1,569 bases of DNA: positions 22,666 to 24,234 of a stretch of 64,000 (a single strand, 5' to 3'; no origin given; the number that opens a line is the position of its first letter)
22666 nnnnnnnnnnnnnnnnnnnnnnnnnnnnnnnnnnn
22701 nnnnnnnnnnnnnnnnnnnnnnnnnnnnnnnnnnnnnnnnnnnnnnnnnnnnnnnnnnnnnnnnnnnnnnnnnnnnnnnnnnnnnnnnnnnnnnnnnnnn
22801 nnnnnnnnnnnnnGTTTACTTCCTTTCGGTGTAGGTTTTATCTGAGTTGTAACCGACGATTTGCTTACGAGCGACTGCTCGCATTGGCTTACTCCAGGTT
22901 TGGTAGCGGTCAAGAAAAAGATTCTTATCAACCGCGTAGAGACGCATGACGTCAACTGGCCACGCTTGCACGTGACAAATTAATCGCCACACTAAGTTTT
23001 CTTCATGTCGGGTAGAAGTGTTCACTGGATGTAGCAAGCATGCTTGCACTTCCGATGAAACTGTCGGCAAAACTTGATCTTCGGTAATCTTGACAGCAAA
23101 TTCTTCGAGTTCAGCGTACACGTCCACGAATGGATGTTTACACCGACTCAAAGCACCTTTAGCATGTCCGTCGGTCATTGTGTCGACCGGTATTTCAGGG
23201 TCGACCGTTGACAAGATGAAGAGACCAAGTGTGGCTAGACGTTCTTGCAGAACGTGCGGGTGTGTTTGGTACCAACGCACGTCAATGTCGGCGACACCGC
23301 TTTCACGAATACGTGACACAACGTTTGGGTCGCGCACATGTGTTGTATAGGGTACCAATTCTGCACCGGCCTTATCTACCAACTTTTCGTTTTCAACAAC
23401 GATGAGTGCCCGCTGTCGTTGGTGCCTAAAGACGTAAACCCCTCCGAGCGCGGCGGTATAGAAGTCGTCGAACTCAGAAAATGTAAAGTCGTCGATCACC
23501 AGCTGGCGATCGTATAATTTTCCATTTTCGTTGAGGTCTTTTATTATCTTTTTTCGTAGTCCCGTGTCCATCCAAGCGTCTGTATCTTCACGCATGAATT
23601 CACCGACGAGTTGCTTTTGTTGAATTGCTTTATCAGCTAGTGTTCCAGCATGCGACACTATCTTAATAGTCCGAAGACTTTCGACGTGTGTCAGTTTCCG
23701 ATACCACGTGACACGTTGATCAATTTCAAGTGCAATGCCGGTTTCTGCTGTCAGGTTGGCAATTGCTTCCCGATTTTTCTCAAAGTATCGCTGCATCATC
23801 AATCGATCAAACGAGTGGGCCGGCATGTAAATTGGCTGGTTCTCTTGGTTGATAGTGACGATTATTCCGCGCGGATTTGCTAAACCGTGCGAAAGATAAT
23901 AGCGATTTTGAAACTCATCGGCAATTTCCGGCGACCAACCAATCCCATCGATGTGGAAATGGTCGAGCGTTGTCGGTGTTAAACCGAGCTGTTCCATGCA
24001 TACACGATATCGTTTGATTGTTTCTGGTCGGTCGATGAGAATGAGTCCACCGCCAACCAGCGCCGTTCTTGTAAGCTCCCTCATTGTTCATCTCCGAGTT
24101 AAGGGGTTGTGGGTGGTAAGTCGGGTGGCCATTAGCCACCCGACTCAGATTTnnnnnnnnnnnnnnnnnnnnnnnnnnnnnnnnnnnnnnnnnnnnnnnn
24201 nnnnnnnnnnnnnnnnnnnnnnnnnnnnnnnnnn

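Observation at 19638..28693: Seven co-oriented minus-strand genes (coiled-coil protein, AAA+ ATPase, membrane proteins, three unknowns) inserted inside the ribosomal super-operon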

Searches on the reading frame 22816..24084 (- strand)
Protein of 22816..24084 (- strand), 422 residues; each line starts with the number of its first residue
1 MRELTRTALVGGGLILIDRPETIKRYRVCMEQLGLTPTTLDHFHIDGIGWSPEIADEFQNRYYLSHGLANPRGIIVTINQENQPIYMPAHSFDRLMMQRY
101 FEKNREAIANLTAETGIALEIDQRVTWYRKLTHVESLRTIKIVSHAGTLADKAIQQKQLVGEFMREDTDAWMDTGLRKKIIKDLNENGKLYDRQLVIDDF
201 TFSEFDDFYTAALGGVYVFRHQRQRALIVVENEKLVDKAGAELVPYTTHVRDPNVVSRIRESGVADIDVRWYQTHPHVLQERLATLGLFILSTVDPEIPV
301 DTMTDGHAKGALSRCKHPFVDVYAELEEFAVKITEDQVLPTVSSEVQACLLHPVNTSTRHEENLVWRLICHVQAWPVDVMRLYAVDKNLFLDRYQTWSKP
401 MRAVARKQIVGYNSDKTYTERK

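Call 3: search_protein_families(library=pfam, proteins=[window:22816-24084:-], max_evalue=1)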
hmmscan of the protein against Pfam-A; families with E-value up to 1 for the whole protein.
window:22816-24084:- (422 aa): 1 family
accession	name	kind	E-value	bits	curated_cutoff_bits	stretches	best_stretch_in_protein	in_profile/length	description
PF20343.3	DUF6638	-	1.9e-36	126.3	27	1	12-417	3-402/439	Family of unknown function (DUF6638)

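Call 4: search_protein_families(library=ncbifam, proteins=[window:22816-24084:-], max_evalue=1)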
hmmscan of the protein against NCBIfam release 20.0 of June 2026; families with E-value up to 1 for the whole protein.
window:22816-24084:- (422 aa): 0 families

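Call 5: search_protein_families(library=padloc, proteins=[window:22816-24084:-], max_evalue=1)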
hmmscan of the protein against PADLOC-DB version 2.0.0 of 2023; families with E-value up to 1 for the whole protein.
window:22816-24084:- (422 aa): 0 families

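Call 6: search_protein_families(library=phrogs, proteins=[window:22816-24084:-], max_evalue=1)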
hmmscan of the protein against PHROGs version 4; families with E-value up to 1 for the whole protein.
window:22816-24084:- (422 aa): 3 families
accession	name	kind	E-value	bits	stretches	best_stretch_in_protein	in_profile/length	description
phrog_35239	-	unknown function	0.26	12.1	1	225-249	24-50/54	-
phrog_19114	-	unknown function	0.31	12.1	1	152-185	51-84/135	-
phrog_15958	-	unknown function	0.45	11.5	0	217-243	31-57/84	-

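Call 10: find_homologous_proteins(query=window:22816-24084:-)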
Query window:22816-24084:- (422 aa): 24 proteins with E <= 0.001 among 8000 candidates.
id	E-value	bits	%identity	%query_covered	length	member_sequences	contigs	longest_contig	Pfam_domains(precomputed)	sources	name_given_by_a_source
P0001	7.2e-287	969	100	100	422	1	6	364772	PF20343.3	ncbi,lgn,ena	ncbi:MAG: DUF6638 family protein [Patescibacteria group bacterium]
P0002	6.8e-164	564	59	100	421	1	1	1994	PF20343.3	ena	-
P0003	5.1e-155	534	57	100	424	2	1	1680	PF20343.3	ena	-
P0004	8.4e-152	524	56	100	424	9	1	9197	PF20343.3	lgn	-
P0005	5.0e-149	515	56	100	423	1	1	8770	PF20343.3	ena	-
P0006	2.2e-145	503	53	100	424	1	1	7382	PF20343.3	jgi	jgi:hypothetical protein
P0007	9.0e-131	455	50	99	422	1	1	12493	PF20343.3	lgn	-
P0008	7.5e-76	274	37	95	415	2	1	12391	PF20343.3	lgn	-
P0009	9.5e-76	273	34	98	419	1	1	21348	PF20343.3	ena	-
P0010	2.9e-74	268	37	95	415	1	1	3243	PF20343.3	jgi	jgi:hypothetical protein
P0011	2.2e-68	249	35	95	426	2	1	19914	PF20343.3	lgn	-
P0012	1.5e-64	236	32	97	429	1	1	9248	PF20343.3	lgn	-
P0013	2.0e-63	233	33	97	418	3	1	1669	PF20343.3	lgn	-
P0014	1.2e-62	230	33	98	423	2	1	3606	PF20343.3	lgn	-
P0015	7.4e-61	224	32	96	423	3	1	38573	PF20343.3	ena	-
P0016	9.8e-61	224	32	96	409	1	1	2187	PF20343.3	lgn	-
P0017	6.5e-57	211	31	94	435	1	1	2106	PF20343.3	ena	-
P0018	7.3e-57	211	31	95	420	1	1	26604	PF20343.3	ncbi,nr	ncbi:MAG: hypothetical protein HKP14_03135, partial [Bacteroidia bacterium]|nr:hypothetical protein 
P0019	2.3e-53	200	32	100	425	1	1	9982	PF20343.3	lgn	-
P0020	3.0e-53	199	29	98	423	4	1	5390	PF20343.3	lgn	-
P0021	1.1e-52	197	31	96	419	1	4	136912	PF20343.3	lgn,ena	-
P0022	3.9e-50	189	32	94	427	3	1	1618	PF20343.3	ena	-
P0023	5.7e-48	182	30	95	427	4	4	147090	PF20343.3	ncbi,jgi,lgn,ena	ncbi:MAG: DUF6638 family protein [bacterium]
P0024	1.0e-47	181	31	98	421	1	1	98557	PF20343.3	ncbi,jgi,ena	-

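Call 12: find_related_loci(query=A1, collection=genome_contigs, flank=10000)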
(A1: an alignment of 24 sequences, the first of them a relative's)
Query A1 (422 aa) in genome_contigs; peptide patterns used: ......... (x = any residue, [..] = any of these).
515 stretches matched a pattern; 390 encode a relative of the query (tblastn E <= 1e-3); the best 80 are kept; 80 distinct loci.
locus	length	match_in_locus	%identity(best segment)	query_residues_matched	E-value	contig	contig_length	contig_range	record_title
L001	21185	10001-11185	37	1-399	1e-79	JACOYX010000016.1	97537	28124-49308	MAG: Candidatus Sungiibacteriota bacterium isolate NC_groundwater_190_Ag_S-0.1um_45_12 S4_GD2017_2_S1_scaffold_406, whol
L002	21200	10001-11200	37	4-405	1e-76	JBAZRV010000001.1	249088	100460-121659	MAG: Patescibacteria group bacterium isolate SO_2017_GW1_156 NODE_383_length_249088_cov_3.417367_OW334_2017, whole genom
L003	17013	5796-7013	36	1-405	8e-76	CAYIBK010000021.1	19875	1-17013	MAG TPA_asm: uncultured Gammaproteobacteria bacterium isolate ERP119705_co19_912 genome assembly, contig: NODE_2218_leng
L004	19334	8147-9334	35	1-399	4e-75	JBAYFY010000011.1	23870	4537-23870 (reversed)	MAG: Candidatus Buchananbacteria bacterium isolate SO_2016_GW1_112 scaffold03706_OW334_2016, whole genome shotgun sequen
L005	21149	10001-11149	35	14-399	1e-70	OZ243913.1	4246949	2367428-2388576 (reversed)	MAG: Trueperaceae bacterium isolate 1ed44a18-ba2a-4a2b-b3cd-a7a6eb2b6f6b genome assembly, chromosome: 1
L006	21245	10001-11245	33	1-412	8e-70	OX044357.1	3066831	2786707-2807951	MAG: uncultured Bacteroidia bacterium isolate B_MB356 genome assembly, chromosome: B_MB356_contig-1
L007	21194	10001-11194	34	1-397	1e-69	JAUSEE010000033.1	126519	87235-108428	MAG: Candidatus Buchananbacteria bacterium isolate E14_maxbin.167 E14_k141_354196, whole genome shotgun sequence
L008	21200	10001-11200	33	1-397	2e-69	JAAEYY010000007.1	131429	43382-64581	Bacterium isolate P03SST1bin.8 NODE_95_length_131429_cov_5.52143, whole genome shotgun sequence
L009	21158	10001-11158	34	14-402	2e-68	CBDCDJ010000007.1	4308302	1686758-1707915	MAG: Trueperaceae bacterium isolate 7af9cdce-302c-49a7-94c6-3b6834795d20 genome assembly, contig: contig_7, whole genome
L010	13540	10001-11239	33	1-410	2e-65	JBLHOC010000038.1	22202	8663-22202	MAG: Bacteroidia bacterium isolate 3300055726_19 Ga0535650_0003082, whole genome shotgun sequence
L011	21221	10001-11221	33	1-405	2e-65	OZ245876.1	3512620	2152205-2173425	MAG: Owenweeksia sp. isolate 3e82fdac-0913-40d1-8532-b6c41af66f5f genome assembly, chromosome: 1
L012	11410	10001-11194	33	1-399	3e-64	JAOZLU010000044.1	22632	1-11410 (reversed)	MAG: Desulfobacterales bacterium isolate GMC2_bin_2_sub GMC2_291_length_22632_cov_48.744386, whole genome shotgun sequen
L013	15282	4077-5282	34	1-398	7e-64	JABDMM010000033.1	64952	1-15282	MAG: Chitinophagales bacterium isolate SS_bin_101 k127_3747821, whole genome shotgun sequence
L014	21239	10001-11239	33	1-411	8e-64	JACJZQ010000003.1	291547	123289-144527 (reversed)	MAG: Flavobacteriales bacterium isolate HK-STAS-BACT-68 HK-STAS-BACT-68_3, whole genome shotgun sequence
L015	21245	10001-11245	30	1-419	2e-62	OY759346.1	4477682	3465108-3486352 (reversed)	MAG: Trueperaceae bacterium isolate dd143a13-9bf8-4812-ba0e-a3cf349d91ff genome assembly, chromosome: 1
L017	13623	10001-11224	32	1-412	2e-61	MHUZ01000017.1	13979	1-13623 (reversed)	MAG: Candidatus Yonathbacteria bacterium RIFOXYD1_FULL_52_36 rifoxyd1_full_scaffold_2173, whole genome shotgun sequence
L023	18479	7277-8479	32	11-405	7e-60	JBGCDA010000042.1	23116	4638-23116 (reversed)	MAG: Flavobacteriales bacterium isolate SGMAG-90 contig42, whole genome shotgun sequence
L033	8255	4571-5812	31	1-409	5e-55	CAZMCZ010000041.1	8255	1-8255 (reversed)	MAG TPA_asm: uncultured Pseudobdellovibrionaceae bacterium isolate SRP144503_co3_334 genome assembly, contig: NODE_3261_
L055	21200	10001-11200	30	1-402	2e-50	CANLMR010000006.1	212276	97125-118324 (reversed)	uncultured Tenacibaculum sp. isolate 607-3Z.fasta genome assembly, contig: NODE_6, whole genome shotgun sequence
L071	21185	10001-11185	29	1-397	4e-46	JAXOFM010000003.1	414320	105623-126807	Flavobacteriaceae sp. LMIT009 NODE_3_length_414320_cov_153.999674, whole genome shotgun sequence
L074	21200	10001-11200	30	1-402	7e-46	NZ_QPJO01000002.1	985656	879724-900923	Winogradskyella arenosi strain CECT 7958 Ga0244642_102, whole genome shotgun sequence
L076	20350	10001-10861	32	1-280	5e-46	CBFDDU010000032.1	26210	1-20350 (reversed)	MAG TPA_asm: uncultured Candidatus Electrothrix sp. isolate SRR26215675_binner123_Refined_103 genome assembly, contig: E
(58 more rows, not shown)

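Call 16: find_encoding_contigs(protein=P0001, flank=10000, max_places=3)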
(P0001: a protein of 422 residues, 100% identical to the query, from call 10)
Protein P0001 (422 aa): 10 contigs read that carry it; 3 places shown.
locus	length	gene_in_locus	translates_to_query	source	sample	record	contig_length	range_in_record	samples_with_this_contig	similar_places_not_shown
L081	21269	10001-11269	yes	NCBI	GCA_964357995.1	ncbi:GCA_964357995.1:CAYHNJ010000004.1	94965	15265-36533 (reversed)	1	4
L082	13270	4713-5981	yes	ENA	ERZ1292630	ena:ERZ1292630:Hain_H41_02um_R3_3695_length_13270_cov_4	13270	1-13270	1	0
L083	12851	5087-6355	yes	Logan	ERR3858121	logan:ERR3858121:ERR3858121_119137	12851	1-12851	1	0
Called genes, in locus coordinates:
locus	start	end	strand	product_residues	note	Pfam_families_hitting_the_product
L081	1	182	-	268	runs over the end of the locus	-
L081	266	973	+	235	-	PF02592:Vut_1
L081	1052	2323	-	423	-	PF00344:SecY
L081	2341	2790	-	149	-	PF00828:Ribosomal_L27A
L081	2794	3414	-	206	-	PF00333:Ribosomal_S5, PF03719:Ribosomal_S5_C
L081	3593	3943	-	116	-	PF00861:Ribosomal_L18p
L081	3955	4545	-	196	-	PF00347:Ribosomal_L6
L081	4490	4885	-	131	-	PF00410:Ribosomal_S8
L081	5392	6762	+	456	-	-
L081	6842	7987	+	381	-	-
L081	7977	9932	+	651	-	PF00004:AAA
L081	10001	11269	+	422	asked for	PF20343:DUF6638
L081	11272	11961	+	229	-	-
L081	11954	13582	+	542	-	-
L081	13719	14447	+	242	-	-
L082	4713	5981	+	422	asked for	PF20343:DUF6638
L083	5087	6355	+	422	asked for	PF20343:DUF6638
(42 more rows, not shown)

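Call 29: search_solved_structures(query=A1, max_evalue=1)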
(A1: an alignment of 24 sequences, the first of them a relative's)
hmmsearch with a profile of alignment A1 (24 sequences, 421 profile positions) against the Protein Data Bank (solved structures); distinct sequences matched with E-value up to 1: 2.
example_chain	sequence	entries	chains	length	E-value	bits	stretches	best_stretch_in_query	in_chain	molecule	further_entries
7aef_q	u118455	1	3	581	0.61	12.1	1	211-275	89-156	Phosphoserine phosphatase SerB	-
5j8n_A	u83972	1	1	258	0.8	11.8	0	142-184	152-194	Exodeoxyribonuclease III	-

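Call 36: find_encoding_contigs(protein=P0007, flank=10000, max_places=2)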
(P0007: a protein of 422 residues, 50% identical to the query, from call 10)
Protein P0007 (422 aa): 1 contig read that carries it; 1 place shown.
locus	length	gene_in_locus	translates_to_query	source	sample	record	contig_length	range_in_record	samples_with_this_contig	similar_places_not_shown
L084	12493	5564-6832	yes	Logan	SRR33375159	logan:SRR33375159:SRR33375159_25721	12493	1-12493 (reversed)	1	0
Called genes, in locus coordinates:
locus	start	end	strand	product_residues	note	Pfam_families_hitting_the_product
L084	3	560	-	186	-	?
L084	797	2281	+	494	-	-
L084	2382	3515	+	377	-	-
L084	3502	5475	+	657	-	PF00004:AAA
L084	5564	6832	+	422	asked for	PF20343:DUF6638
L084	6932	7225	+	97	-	-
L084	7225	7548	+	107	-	-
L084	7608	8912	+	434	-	PF10095:DUF2333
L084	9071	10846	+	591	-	-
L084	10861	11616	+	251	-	-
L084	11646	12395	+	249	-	-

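Call 37: find_encoding_contigs(protein=P0004, flank=10000, max_places=2)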
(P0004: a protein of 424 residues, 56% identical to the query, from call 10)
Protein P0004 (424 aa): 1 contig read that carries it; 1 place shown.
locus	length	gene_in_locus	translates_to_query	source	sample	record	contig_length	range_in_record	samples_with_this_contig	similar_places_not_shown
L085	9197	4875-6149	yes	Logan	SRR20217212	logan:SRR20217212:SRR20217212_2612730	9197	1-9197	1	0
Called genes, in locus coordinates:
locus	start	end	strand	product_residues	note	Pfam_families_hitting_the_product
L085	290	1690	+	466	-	-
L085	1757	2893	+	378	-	-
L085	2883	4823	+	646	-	PF00004:AAA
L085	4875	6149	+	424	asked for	PF20343:DUF6638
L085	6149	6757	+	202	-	-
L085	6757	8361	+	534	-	-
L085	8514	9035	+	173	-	-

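Call 38: predict_structure(alignment_id=A1)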
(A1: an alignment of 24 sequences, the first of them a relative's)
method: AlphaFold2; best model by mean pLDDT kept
length: 422 residues; sequences in the alignment: 24
mean_pLDDT: 89.2   pTM: 0.85
mean pLDDT of the five models: 89.2, 88.9, 88.7, 88.7, 87.9
residues with pLDDT >= 90: 281; 70-90: 117; 50-70: 14; < 50: 10
segments of 3 or more residues with pLDDT < 50: 413-422
pLDDT, mean of each block of 10 residues (from residue 1): 59 84 97 95 94 92 85 95 86 93 96 95 85 92 92 90 87 90 90 89 93 93 92 90 94 96 93 90 95 95 93 93 95 90 94 87 93 91 86 92 88 43 30
secondary structure, 60 per line:
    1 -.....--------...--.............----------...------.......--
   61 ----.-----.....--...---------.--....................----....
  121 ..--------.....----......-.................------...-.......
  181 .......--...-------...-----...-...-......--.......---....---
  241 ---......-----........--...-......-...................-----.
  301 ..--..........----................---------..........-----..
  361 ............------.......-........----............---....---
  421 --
elements in order: H2-6 E15-17 H20-32 E43-45 H52-58 E71-75 H93-112 E117-122 H131-135 E140-145 H147-163 H174-187 E200-202 E208-210 E216-221 E224-230 H234-237 E247-249 H255-262 E265-267 H269-274 H276-294 H305-314 H319-334 H344-350 E351-353 H359-372 H379-385 H387-394 H399-410 H414-417

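Call 43: search_protein_families(library=pfam, proteins=[L074:9326-9922:+, L017:11917-12966:+, L033:7176-8192:+, L023:8536-9096:+, L055:8847-9335:+, L055:9322-9957:+, L033:5991-6410:+, L033:6424-6918:+, L076:11985-13808:+, L076:13792-14712:+], max_evalue=0.1)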
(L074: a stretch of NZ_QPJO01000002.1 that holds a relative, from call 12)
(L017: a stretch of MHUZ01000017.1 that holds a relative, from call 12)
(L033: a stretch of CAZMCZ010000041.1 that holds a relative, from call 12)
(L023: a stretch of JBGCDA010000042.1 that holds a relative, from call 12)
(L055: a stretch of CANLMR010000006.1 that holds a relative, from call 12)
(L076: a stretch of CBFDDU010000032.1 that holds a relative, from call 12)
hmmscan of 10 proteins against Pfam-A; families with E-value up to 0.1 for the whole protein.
L074:9326-9922:+ (198 aa): 1 family
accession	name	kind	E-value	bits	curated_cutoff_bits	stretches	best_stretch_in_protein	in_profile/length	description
PF00293.34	NUDIX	-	1.5e-10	41.6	21.1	1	50-170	4-118/134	NUDIX domain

L017:11917-12966:+ (349 aa): 1 family
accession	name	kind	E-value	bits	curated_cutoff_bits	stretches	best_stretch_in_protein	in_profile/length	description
PF10095.14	DUF2333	-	9e-14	51.6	22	2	119-224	74-177/330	Uncharacterized protein conserved in bacteria (DUF2333)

L033:7176-8192:+ (338 aa): 1 family
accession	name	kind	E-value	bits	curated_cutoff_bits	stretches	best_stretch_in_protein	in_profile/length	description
PF04893.22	Yip1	-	0.067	13.5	28.6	1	13-61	72-117/173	Yip1 domain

L023:8536-9096:+ (186 aa): 0 families

L055:8847-9335:+ (162 aa): 2 families
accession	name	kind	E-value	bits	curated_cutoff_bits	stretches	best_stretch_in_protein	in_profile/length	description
PF06271.18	RDD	-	2e-21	77.2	24.1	1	27-149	1-136/137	RDD family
PF10745.14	DUF2530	-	0.023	15.4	25.5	0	24-82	3-61/77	Protein of unknown function (DUF2530)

L055:9322-9957:+ (211 aa): 2 families
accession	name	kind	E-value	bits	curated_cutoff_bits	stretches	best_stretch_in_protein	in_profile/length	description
PF25231.1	DUF7847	-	0.0042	16.8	28.7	1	7-136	70-199/252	Domain of unknown function (DUF7847)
PF06785.16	UPF0242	-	0.0069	16.9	33.5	1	45-116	6-79/194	Uncharacterised protein family (UPF0242) N-terminus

L033:5991-6410:+ (139 aa): 1 family
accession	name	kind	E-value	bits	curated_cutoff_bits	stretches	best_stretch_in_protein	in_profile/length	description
PF07963.17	N_methyl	-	5.7e-06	26.1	21.2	1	109-134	2-27/27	Prokaryotic N-terminal methylation motif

L033:6424-6918:+ (164 aa): 0 families

L076:11985-13808:+ (607 aa): 12 families
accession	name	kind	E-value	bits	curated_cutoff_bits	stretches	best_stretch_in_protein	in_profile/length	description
PF13304.12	AAA_21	-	5e-15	56.8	27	1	392-500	221-300/304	AAA domain, putative AbiEii toxin, Type IV TA system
PF13175.12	AAA_15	-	1.2e-10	42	32.1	1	433-500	321-371/374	AAA ATPase domain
PF13476.12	AAA_23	-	8.4e-07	30.3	27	1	213-354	3-131/201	AAA domain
PF02463.25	SMC_N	-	2.2e-05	24.5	40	1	209-499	2-198/220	RecF/RecN/SMC N terminal domain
PF02367.23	TsaE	-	0.00062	20.2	26.6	1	224-258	13-47/128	Threonylcarbamoyl adenosine biosynthesis protein TsaE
PF00005.33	ABC_tran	-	0.00079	20.5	25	1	233-320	12-80/137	ABC transporter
PF13401.12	AAA_22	-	0.0056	17.4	27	0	233-256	6-29/130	AAA domain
PF05729.18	NACHT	-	0.0073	16.6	26.7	0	235-255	3-23/167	NACHT domain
PF13555.12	AAA_29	-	0.011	15.9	27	1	212-272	4-59/61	P-loop containing region of AAA domain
PF00308.24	Bac_DnaA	-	0.012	16.2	23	1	233-367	35-152/162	Bacterial DnaA ATPAse domain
PF11398.14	DUF2813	-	0.038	13.8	21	0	208-259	2-49/372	Protein of unknown function (DUF2813)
PF20720.3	nSTAND3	-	0.049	13.8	27.2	0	230-275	15-59/155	Novel STAND NTPase 3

L076:13792-14712:+ (306 aa): 2 families
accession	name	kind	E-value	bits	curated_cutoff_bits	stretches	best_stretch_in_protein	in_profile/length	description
PF14279.12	HNH_5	-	2e-05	24.9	27.5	1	56-108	1-48/56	HNH endonuclease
PF01844.29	HNH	-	3.9e-05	24.1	21.4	1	56-106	1-47/47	HNH endonuclease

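Call 60: search_dna_similar(query=window:22816-24084:-, collection=plasmids, mode=protein, max_evalue=0.001)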
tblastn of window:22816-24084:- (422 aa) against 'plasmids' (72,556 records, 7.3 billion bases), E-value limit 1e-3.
Records with a match: 10; places in all: 10; records where one place covers at least 80% of the query: 5.
Best place of each record, by identity: <60% 10.
By first word of the organism name: Sinorhizobium 4; Vibrio 4; Rhizobium 1; Shinella 1.
By predicted mobility (MOB-suite, as given by PLSDB): non-mobilizable 10.
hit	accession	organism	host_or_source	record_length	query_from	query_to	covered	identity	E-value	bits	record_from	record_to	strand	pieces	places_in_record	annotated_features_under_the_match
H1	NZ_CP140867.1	Rhizobium leguminosarum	Trifolium pratense,whole organism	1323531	1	416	99%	25.6%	4e-19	98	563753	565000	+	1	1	record has no annotation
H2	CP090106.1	Sinorhizobium meliloti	Medicago,Cell culture,Plant nodule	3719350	1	422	100%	25.0%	8e-21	102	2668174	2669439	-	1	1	hypothetical protein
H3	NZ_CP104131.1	Sinorhizobium sp. K101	Phaseolus vulgaris,cell ...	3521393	1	417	99%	25.3%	2e-21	104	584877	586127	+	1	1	none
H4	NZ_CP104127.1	Sinorhizobium sp. M103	Phaseolus vulgaris,cell ...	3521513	1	417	99%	25.3%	2e-21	104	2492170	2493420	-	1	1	none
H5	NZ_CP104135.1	Sinorhizobium sp. C101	Phaseolus vulgaris,cell ...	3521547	1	417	99%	25.3%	2e-21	104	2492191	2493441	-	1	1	none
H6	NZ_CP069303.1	Shinella sp. PSBB067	monoisolate,Minnesota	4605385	1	229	54%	28.7%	2e-19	99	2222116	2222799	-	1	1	none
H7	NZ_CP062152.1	Vibrio parahaemolyticus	oyster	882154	8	184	42%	26.0%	4e-10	70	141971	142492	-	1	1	DUF6638 family protein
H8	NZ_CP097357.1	Vibrio parahaemolyticus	oyster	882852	8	184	42%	26.0%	4e-10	70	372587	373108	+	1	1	DUF6638 family protein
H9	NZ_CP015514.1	Vibrio vulnificus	Mactra veneriformis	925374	8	143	32%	27.9%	6e-10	69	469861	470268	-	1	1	DUF6638 family protein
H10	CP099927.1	Vibrio parahaemolyticus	Anadara tuberculosa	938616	8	143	32%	27.9%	6e-10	69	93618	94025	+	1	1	hypothetical protein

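Call 61: search_dna_similar(query=window:22816-24084:-, collection=phages, mode=protein, max_evalue=0.001)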
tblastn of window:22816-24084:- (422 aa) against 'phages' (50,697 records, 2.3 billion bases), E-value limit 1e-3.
No match.
